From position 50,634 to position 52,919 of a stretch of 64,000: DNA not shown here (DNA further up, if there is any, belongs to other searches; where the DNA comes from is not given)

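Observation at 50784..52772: Cytoplasmic SGNH-hydrolase / trypsin-like protease fusion as the only intact gene of a low-GC islet: candidate undescribed single-gene conflict (defence or toxin) module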

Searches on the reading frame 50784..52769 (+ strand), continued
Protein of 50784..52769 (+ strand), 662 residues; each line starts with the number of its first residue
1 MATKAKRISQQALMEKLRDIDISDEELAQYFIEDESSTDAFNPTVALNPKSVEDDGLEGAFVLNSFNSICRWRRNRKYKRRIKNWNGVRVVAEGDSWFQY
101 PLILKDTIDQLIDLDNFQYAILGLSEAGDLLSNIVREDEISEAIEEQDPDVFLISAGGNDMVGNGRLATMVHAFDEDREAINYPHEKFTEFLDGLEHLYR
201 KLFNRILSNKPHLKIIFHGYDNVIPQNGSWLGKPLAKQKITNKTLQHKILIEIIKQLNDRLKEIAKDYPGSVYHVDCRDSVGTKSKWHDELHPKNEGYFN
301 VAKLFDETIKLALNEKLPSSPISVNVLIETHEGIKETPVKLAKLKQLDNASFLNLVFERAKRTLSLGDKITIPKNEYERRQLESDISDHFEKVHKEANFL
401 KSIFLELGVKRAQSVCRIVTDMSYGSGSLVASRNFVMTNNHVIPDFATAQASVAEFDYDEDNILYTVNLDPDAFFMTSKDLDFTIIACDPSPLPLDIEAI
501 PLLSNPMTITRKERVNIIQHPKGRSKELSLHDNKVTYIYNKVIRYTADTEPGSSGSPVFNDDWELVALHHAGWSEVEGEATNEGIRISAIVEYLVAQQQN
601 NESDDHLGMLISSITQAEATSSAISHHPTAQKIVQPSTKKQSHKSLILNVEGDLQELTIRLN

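Call 37: find_related_loci(query=A1, collection=genome_contigs, flank=10000)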
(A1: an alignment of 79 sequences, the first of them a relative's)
Query A1 (662 aa) in genome_contigs; peptide patterns used: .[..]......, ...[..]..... (x = any residue, [..] = any of these).
600 stretches matched a pattern (row limit reached: there are more); 559 encode a relative of the query (tblastn E <= 1e-3); the best 80 are kept; 80 distinct loci.
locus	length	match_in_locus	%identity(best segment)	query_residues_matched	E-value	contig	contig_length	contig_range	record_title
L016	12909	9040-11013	83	1-662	0e+0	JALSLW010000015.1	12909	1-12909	MAG: Methylomonas sp. isolate 355-202_metabat2_scaf2bin.056 355-202_scaffold_123_c1, whole genome shotgun sequence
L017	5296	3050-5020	63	1-662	0e+0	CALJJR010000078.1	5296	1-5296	MAG: uncultured Arenicella sp. isolate R1_Bin_Bin_155_sub_1 genome assembly, contig: c_000000383460, whole genome shotgu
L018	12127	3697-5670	63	1-662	0e+0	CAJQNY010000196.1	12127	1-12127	MAG: uncultured Arenicella sp. isolate 10_20180426_Bin_METABAT_68_1 genome assembly, contig: c_000007829236, whole genom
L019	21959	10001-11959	51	2-662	0e+0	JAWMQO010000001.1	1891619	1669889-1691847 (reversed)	Halieaceae bacterium WMMBA4 NODE_1_length_1891619_cov_52.034102, whole genome shotgun sequence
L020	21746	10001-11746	48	7-599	5e-173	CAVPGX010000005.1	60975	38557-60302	MAG: uncultured cyanobacterium isolate MFD09964.bin.3.87 genome assembly, contig: contig_30349, whole genome shotgun seq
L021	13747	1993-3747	44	5-603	4e-154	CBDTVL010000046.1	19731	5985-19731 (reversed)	MAG TPA_asm: uncultured Sulfitobacter sp. isolate SRR7614714_metabat2_65 genome assembly, contig: ERZ23877832.940, whole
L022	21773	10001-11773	46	7-614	7e-163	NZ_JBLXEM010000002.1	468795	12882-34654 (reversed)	MAG: Thioclava sp. isolate ES23-02 S23maxbin_out.009RE.5K@2, whole genome shotgun sequence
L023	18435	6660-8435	44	6-614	1e-156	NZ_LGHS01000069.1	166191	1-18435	Pseudorhodobacter aquimaris strain KCTC 23043 ctg7180000021123, whole genome shotgun sequence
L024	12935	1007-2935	33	27-629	2e-96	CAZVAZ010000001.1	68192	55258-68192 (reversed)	MAG TPA_asm: uncultured Hyphomicrobiales bacterium isolate SRP215229_co1_25 genome assembly, contig: NODE_206_length_681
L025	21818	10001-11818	33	25-594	2e-85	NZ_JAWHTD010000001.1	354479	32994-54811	Aestuariicoccus sp. MJ-SS9 NODE_1_length_354479_cov_335.607545, whole genome shotgun sequence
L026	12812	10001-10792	50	340-602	3e-78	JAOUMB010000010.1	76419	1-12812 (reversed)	MAG: Nitrospirota bacterium isolate 8_1_July_SF_Bin21 8_1_July_SF_Bin21_scaffold_71_c1, whole genome shotgun sequence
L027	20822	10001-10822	50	341-617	6e-77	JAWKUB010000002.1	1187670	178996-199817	MAG: Planctomycetaceae bacterium isolate ABC1.128 ABC1.128.fa-2, whole genome shotgun sequence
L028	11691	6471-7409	43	3-310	5e-74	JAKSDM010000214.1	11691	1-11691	MAG: Pseudanabaenales cyanobacterium isolate MAG.87 k141_8261438, whole genome shotgun sequence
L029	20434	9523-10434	44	6-313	2e-73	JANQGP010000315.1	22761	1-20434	MAG: Woeseiaceae bacterium isolate PL23b_bin.49 k99_21906, whole genome shotgun sequence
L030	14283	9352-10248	41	8-310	2e-73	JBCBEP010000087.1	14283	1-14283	MAG: Pseudomonadota bacterium isolate J06607_16 NODE_344_length_14283_cov_23.899845, whole genome shotgun sequence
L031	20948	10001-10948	41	7-322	2e-71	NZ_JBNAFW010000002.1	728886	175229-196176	Aliiroseovarius sp. S253 Scaffold2, whole genome shotgun sequence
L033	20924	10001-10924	40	3-310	1e-69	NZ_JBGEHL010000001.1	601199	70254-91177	Aliiroseovarius conchicola strain 2305UL8-7 contig1, whole genome shotgun sequence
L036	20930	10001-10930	40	7-316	2e-68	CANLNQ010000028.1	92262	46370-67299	uncultured Granulosicoccus sp. isolate 3-149-J.fasta genome assembly, contig: NODE_28, whole genome shotgun sequence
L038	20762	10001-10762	51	341-594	7e-68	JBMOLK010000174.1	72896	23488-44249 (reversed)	MAG: Bacillota bacterium isolate Betzabe_MAG022 MAG022_174, whole genome shotgun sequence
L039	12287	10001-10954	40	7-320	8e-67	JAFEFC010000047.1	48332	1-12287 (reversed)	MAG: Proteobacteria bacterium isolate SZAS KAN-75 PROT-KAN-6__47__length-48332, whole genome shotgun sequence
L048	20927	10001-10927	39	6-310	5e-61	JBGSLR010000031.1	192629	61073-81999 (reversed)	MAG: Desulfobacterales bacterium isolate JTS-AC21 k141_4288881, whole genome shotgun sequence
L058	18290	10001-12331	37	26-636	3e-53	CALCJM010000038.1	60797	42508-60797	MAG: uncultured Pirellulaceae bacterium isolate H4_Bin_METABAT__37_1 genome assembly, contig: c_000000996534, whole geno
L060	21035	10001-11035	35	8-352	2e-52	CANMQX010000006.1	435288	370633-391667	uncultured Rhodobacteraceae bacterium isolate 2-582A.fasta genome assembly, contig: NODE_6, whole genome shotgun sequenc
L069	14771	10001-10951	34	8-318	4e-48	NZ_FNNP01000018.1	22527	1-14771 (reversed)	Ruegeria halocynthiae strain DSM 27839, whole genome shotgun sequence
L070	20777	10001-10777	35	54-310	1e-44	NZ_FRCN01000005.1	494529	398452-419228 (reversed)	Chitinophaga sp. CF418, whole genome shotgun sequence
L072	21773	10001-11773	33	13-602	4e-78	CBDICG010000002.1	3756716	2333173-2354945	MAG: Paracoccaceae bacterium isolate ad839866-de72-4e81-813a-4a19a7f7f822 genome assembly, contig: contig_2, whole genom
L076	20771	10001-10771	35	56-310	8e-44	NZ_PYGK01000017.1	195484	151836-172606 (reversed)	Chitinophaga ginsengisoli strain DSM 18107 Ga0180988_117, whole genome shotgun sequence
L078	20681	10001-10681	43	390-601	2e-43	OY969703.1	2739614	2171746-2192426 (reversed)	MAG: uncultured Actinomycetes bacterium isolate MFD09368.bin.c.6 genome assembly, chromosome: 1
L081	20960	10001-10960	34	323-623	1e-42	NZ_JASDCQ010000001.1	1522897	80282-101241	Planococcus notacanthi strain APC 4016 APC4016-500_26Db_NODE_1, whole genome shotgun sequence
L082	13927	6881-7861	34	5-313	1e-42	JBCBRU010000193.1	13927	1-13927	MAG: Myxococcota bacterium isolate J06636_7 k141_89567_length_13927_cov_18.0000, whole genome shotgun sequence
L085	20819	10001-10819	49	345-615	7e-72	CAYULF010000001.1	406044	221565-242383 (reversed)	MAG TPA_asm: uncultured Hyphomicrobiales bacterium isolate SRP334346_co1_107 genome assembly, contig: NODE_17_length_406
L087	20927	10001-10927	33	6-311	1e-41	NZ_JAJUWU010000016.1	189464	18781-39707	Jiella avicenniae strain CBK1P-4 Scaffold12_1, whole genome shotgun sequence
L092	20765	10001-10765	35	53-305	5e-41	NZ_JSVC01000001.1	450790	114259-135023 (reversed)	Flavihumibacter solisilvae strain 3-3 contig1, whole genome shotgun sequence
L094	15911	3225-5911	31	4-595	7e-41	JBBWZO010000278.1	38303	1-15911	MAG: Massilia sp. isolate Holy_395 scaffold_611729, whole genome shotgun sequence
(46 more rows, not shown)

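Call 38: predict_structure(alignment_id=A1)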
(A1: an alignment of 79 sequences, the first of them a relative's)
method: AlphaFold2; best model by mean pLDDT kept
length: 662 residues; sequences in the alignment: 79
mean_pLDDT: 87.8   pTM: 0.85
mean pLDDT of the five models: 87.8, 87.3, 86.1, 85.0, 84.1
residues with pLDDT >= 90: 437; 70-90: 154; 50-70: 40; < 50: 31
segments of 3 or more residues with pLDDT < 50: 394-396, 619-643
pLDDT, mean of each block of 10 residues (from residue 1): 75 93 93 82 84 74 73 92 91 76 90 95 83 90 93 89 91 97 98 96 93 94 82 94 95 96 96 96 91 93 97 93 81 83 91 94 82 91 87 55 89 97 96 97 97 94 95 97 97 96 94 94 91 91 93 94 95 88 96 94 88 77 43 42 57 74 55
secondary structure, 60 per line:
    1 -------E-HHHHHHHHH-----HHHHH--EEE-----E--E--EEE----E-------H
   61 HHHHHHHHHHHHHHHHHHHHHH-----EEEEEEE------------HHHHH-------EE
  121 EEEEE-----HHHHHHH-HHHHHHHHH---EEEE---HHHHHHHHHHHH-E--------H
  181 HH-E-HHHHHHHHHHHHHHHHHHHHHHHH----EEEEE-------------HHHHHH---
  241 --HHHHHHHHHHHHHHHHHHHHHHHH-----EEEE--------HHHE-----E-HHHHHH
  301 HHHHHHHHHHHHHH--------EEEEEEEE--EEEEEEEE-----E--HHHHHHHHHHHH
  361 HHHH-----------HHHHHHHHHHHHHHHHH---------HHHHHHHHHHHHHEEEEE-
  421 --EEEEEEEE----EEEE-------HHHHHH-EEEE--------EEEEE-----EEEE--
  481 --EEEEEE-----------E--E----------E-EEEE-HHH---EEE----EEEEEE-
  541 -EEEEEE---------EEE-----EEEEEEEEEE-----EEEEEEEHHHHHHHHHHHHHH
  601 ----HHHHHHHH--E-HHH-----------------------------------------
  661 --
elements in order: H10-18 H24-28 E31-33 E45-47 H60-82 E88-94 H107-111 E119-125 H131-137 H139-147 E151-154 H158-169 H186-209 E214-218 H232-237 H243-266 E272-275 H295-314 E323-330 E333-340 H349-364 H376-392 H402-414 E415-419 E423-430 E435-438 H446-451 E453-456 E465-469 E475-478 E483-488 E516-519 E527-529 E534-539 E542-547 E557-559 E565-574 E580-586 H587-600 H605-612

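Call 43: fold_search(model_id=the predicted structure, library=pdb)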
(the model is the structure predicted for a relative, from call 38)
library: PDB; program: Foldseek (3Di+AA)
matches with E <= 10: 1313; with E <= 0.001: 411
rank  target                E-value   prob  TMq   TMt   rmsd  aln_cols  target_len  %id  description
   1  8s9k_C                1.2e-10  1.00  0.26  0.64   3.4       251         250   18  Structure of dimeric FAM111A SPD S541A Mutant (released 2024-03-20)
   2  8s9k_D                3.4e-10  1.00  0.24  0.56   5.6       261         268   18  Structure of dimeric FAM111A SPD S541A Mutant (released 2024-03-20)
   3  8s9k_A                5.2e-10  1.00  0.26  0.64   3.7       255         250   19  Structure of dimeric FAM111A SPD S541A Mutant (released 2024-03-20)
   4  6pym                  1.4e-09  1.00  0.23  0.65   4.1       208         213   19  Structure of active-site serine mutant of ESP, serine protease from Staphylococcus epidermidis (released 2019-08-14)
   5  6q12_A                2.0e-09  1.00  0.23  0.68   3.7       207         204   18  Structure of pro-Esp mutant- S66V (released 2019-08-14)
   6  5y28_C                2.5e-09  1.00  0.23  0.52   8.1       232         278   20  Crystal structure of H. pylori HtrA with PDZ2 deletion (released 2018-08-15)
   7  8se8_A                2.9e-09  1.00  0.24  0.72   4.2       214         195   17  HTRA-1 PD/SA bound to CKP 1G10 (released 2024-07-03)
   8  6u1b                  2.9e-09  1.00  0.22  0.59   4.2       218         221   18  Structure of N-terminus locked Esp with eight pro-peptide residues - V67C, D255C (released 2019-09-04)
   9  8s9l_B                3.6e-09  1.00  0.24  0.62   4.0       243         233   18  Structure of monomeric FAM111A SPD V347D Mutant (released 2024-03-20)
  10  9bsm                  4.3e-09  1.00  0.23  0.56  12.2       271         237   18  Staphylococcus aureus exfoliative toxin A D164E variant (released 2025-04-23)
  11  1due                  4.3e-09  1.00  0.22  0.54  12.7       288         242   16  CRYSTAL STRUCTURE OF EXFOLIATIVE TOXIN A S195A MUTANT (released 2003-01-21)
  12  6tya                  4.5e-09  1.00  0.23  0.63   4.6       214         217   20  Structure of N-terminus locked Esp with one pro-peptide residue - V67C, D255C (released 2019-08-28)
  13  1agj_A                4.8e-09  1.00  0.22  0.56  12.0       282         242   17  EPIDERMOLYTIC TOXIN A FROM STAPHYLOCOCCUS AUREUS (released 1997-09-26)
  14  6q12_B                5.4e-09  1.00  0.21  0.63   4.7       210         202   20  Structure of pro-Esp mutant- S66V (released 2019-08-14)
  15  6q24                  5.7e-09  1.00  0.22  0.62   4.6       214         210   19  Structure of pro-Esp mutant- S235A (released 2019-08-21)
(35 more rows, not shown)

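Call 44: search_protein_families(library=pfam, proteins=[L031:9995-13444:+, L033:9950-11953:+, L036:9995-12613:+, L039:9947-11827:+, L048:9851-11869:+, L060:9977-12106:+, L069:9974-12220:+, L087:9878-12214:+, L024:929-3826:+, L070:6887-10840:+], max_evalue=0.001)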
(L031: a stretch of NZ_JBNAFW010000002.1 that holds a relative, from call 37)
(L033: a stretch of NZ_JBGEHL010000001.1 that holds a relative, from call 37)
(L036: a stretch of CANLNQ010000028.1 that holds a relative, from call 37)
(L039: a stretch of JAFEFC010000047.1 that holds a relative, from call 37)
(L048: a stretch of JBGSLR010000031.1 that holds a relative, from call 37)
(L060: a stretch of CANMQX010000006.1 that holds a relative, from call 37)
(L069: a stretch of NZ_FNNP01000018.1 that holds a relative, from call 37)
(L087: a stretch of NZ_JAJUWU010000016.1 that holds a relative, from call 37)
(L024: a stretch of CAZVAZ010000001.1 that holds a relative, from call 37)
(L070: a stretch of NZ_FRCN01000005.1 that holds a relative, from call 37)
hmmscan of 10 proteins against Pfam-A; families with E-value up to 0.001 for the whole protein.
L031:9995-13444:+ (1150 aa): 4 families
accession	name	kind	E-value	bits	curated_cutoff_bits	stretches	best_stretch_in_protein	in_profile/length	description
PF08291.16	Peptidase_M15_3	-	1.9e-21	76.7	23.2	1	739-826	25-108/108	Peptidase M15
PF00656.27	Peptidase_C14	-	2.8e-18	66.9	21.4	1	359-618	10-230/233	Caspase domain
PF13472.12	Lipase_GDSL_2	-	9.5e-11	42.9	32.9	1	85-295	8-177/178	GDSL-like Lipase/Acylhydrolase family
PF05951.18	Peptidase_M15_2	-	7.7e-05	22.9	27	1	754-829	71-148/153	Bacterial protein of unknown function (DUF882)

L033:9950-11953:+ (668 aa): 3 families
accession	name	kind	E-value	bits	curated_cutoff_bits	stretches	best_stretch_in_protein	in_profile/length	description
PF00656.27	Peptidase_C14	-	3.3e-15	56.9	21.4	1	378-634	10-225/233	Caspase domain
PF13472.12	Lipase_GDSL_2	-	3.7e-13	50.8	32.9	1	102-313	6-176/178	GDSL-like Lipase/Acylhydrolase family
PF00657.28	Lipase_GDSL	-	0.00022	21.9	23.6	1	121-318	25-206/208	GDSL-like Lipase/Acylhydrolase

L036:9995-12613:+ (873 aa): 3 families
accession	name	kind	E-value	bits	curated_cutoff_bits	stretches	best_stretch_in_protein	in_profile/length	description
PF08291.16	Peptidase_M15_3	-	7.9e-16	58.6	23.2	1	749-843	24-108/108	Peptidase M15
PF00656.27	Peptidase_C14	-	6.9e-14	52.5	21.4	1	358-614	9-224/233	Caspase domain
PF13472.12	Lipase_GDSL_2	-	5.6e-10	40.4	32.9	1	84-295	7-177/178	GDSL-like Lipase/Acylhydrolase family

L039:9947-11827:+ (627 aa): 2 families
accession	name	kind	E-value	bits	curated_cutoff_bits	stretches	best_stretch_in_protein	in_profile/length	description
PF00656.27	Peptidase_C14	-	3e-20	73.3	21.4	1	363-601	11-211/233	Caspase domain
PF00657.28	Lipase_GDSL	-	0.00038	21.1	23.6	1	139-321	46-208/208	GDSL-like Lipase/Acylhydrolase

L048:9851-11869:+ (673 aa): 1 family
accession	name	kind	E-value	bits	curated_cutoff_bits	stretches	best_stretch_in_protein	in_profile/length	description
PF00656.27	Peptidase_C14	-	9.2e-19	68.5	21.4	1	407-653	10-221/233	Caspase domain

L060:9977-12106:+ (710 aa): 1 family
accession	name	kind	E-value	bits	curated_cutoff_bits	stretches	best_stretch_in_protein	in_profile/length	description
PF13365.12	Trypsin_2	-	2.1e-07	32.2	27.6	1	483-672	1-134/144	Trypsin-like peptidase domain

L069:9974-12220:+ (749 aa): 3 families
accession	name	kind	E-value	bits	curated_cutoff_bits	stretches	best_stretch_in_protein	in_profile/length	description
PF13472.12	Lipase_GDSL_2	-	3.2e-09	38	32.9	1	103-303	14-173/178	GDSL-like Lipase/Acylhydrolase family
PF01400.30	Astacin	-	6.2e-05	23.2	22.5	1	589-688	37-127/189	Astacin (Peptidase family M12A)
PF00413.30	Peptidase_M10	-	0.001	19.4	24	0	586-660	40-127/159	Matrixin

L087:9878-12214:+ (779 aa): 4 families
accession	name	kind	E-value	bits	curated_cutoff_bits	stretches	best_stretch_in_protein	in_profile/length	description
PF13472.12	Lipase_GDSL_2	-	2.6e-09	38.2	32.9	1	136-338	16-177/178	GDSL-like Lipase/Acylhydrolase family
PF00413.30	Peptidase_M10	-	5.2e-06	26.8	24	1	608-692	32-127/159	Matrixin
PF01400.30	Astacin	-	0.00078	19.6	22.5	0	619-694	37-99/189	Astacin (Peptidase family M12A)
PF05572.19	Peptidase_M43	-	0.00088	19.7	23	0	651-691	44-86/152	Pregnancy-associated plasma protein-A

L024:929-3826:+ (966 aa): 2 families
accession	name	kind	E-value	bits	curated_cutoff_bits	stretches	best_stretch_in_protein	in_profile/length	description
PF01223.29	Endonuclease_NS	-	4.3e-41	141.4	23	1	735-936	18-217/223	DNA/RNA non-specific endonuclease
PF13365.12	Trypsin_2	-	4.6e-19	70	27.6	1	453-605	1-144/144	Trypsin-like peptidase domain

L070:6887-10840:+ (1318 aa): 3 families
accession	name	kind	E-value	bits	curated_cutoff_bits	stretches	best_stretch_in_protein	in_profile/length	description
PF00656.27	Peptidase_C14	-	2.3e-22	80.3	21.4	1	331-600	3-227/233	Caspase domain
PF01510.30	Amidase_2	-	7.8e-12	46.1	26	1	56-244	6-130/131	N-acetylmuramoyl-L-alanine amidase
PF13472.12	Lipase_GDSL_2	-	9e-05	23.5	32.9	1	1103-1286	38-177/178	GDSL-like Lipase/Acylhydrolase family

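Call 47: search_dna_similar(query=window:50784-52769:+, collection=plasmids, mode=protein, max_rows=15)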
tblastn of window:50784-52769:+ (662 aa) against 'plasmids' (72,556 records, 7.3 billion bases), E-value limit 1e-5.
Records with a match: 113; places in all: 132; records where one place covers at least 80% of the query: 2.
Best place of each record, by identity: <60% 113.
By first word of the organism name: Rhizobium 26; Sinorhizobium 16; Bacillus 9; Bradyrhizobium 7; Mesorhizobium 5; Nostoc 5; Tolypothrix 4; Pseudomonas 4; Agrobacterium 4; Paracoccus 3; and 22 more.
By predicted mobility (MOB-suite, as given by PLSDB): non-mobilizable 53; conjugative 49; mobilizable 11.
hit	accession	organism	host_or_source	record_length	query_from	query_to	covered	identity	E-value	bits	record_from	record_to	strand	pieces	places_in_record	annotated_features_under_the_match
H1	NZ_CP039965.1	Pseudorhodobacter turbinis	single bacterial isolate,Turban shell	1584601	6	614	92%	44.5%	9e-145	473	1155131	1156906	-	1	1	record has no annotation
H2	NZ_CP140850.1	Rhizobium johnstonii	Trifolium pratense,whole organism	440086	6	594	89%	31.1%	2e-70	256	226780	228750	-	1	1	hypothetical protein | DNA/RNA non-specific endonuclease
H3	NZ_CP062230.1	Mesorhizobium onobrychidis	Sainfoin,pure bacterial culture,Nodule ...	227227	6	604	73%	33.1%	4e-28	225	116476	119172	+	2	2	trypsin-like peptidase domain-containing protein | hypothetical protein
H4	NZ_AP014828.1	Geminocystis sp. NIES-3709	-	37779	90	592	64%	31.8%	5e-25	220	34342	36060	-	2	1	trypsin-like peptidase domain-containing protein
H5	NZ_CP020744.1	Bacillus mycoides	whole organism,soil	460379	347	602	39%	49.6%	4e-60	226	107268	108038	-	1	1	endonuclease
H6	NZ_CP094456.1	Bacillus sp. ZJS3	cell culture,biological soil crust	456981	347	602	39%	49.2%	7e-60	225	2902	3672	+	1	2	endonuclease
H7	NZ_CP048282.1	Rhizobium leguminosarum bv. viciae 248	Fava bean,whole organism,nodules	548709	7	339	50%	37.1%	2e-53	206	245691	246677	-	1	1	caspase family protein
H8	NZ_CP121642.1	Rhizobium sp. CC1099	Onobrychis viciifolia,cell culture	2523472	3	316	47%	38.6%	4e-54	208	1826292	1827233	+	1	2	none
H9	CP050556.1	Rhizobium leguminosarum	Vicia sativa,cell culture,root nodule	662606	7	310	46%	39.5%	1e-53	206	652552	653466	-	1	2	none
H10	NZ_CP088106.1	Rhizobium ruizarguesonis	cell culture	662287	7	310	46%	39.5%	4e-53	205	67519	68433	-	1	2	caspase family protein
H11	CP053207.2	Rhizobium leguminosarum bv. trifolii TA1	-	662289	7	310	46%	39.5%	4e-53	205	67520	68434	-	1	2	peptidase C14, caspase catalytic subunit p20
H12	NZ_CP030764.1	Rhizobium leguminosarum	Genomic DNA from Bacterial pure culture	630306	8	310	46%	37.4%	8e-50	195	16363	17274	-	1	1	caspase family protein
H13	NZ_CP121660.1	Sinorhizobium terangae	Desmanthus virgatus,cell culture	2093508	3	310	47%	36.7%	5e-48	189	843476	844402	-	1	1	none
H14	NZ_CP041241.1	Sinorhizobium mexicanum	Acaciella angustissima,cell culture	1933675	3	310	47%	36.7%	1e-47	189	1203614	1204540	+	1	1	none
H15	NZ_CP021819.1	Sinorhizobium meliloti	Medicago truncatula,Single Cell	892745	7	310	46%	37.0%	2e-49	194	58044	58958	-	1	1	caspase family protein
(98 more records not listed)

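Call 48: search_dna_similar(query=window:50784-52769:+, collection=phages, mode=protein, max_rows=15)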
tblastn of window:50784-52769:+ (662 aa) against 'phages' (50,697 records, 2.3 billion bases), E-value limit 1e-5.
No match.
